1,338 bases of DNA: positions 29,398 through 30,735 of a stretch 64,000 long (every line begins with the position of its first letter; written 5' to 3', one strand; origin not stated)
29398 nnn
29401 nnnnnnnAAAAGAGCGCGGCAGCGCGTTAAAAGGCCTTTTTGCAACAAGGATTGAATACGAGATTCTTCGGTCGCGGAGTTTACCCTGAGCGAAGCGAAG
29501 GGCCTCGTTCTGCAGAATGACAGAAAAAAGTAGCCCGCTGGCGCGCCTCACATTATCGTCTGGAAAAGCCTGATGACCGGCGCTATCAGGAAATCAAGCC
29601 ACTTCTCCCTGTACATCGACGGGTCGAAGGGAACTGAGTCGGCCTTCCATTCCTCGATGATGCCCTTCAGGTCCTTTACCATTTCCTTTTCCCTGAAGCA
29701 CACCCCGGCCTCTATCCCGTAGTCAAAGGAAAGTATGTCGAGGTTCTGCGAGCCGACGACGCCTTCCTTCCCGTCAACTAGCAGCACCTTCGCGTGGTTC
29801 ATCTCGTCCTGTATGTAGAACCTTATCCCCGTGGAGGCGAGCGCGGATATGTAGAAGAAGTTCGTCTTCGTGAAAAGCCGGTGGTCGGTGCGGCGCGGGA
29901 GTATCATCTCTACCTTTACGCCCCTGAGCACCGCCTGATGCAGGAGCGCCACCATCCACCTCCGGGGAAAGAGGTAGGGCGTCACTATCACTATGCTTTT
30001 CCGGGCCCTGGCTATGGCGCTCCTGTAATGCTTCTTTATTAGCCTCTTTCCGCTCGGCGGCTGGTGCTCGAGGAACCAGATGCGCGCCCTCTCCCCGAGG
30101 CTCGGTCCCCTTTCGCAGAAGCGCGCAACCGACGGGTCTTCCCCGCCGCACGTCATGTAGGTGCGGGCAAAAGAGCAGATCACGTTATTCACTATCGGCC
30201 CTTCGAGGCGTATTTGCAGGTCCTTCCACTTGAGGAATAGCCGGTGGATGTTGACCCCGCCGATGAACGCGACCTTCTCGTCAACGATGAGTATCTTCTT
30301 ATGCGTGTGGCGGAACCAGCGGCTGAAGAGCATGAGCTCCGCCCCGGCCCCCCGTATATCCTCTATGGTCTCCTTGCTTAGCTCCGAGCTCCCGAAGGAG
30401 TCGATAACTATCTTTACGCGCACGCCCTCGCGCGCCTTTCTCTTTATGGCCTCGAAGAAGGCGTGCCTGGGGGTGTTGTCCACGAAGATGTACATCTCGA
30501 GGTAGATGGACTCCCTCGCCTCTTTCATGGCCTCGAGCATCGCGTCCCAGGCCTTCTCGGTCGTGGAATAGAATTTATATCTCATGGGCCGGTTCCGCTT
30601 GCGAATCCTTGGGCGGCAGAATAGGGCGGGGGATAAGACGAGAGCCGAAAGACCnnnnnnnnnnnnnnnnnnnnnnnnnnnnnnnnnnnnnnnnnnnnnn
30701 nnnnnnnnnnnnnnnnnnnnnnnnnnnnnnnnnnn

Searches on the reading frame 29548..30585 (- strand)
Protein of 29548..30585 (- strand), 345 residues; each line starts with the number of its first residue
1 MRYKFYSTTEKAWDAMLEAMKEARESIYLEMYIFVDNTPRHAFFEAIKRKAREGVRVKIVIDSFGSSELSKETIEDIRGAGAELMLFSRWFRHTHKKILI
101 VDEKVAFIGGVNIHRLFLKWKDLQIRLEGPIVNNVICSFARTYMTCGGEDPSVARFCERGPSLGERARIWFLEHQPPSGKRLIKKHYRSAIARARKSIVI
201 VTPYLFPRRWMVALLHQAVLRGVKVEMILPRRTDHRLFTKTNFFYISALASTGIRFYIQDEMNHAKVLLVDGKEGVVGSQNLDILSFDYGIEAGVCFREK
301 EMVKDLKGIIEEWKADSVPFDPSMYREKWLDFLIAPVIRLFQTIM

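Call 80: search_protein_families(library=pfam, proteins=[window:29548-30585:-], max_evalue=0.00001)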
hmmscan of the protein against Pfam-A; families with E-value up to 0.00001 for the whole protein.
window:29548-30585:- (345 aa): 2 families
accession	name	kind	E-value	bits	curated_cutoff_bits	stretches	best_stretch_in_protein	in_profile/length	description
PF13091.12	PLDc_2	-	2.3e-39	134.7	27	2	188-311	2-129/132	PLD-like domain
PF00614.28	PLDc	-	1.6e-08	34.6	21.9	0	95-113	6-24/28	Phospholipase D Active site motif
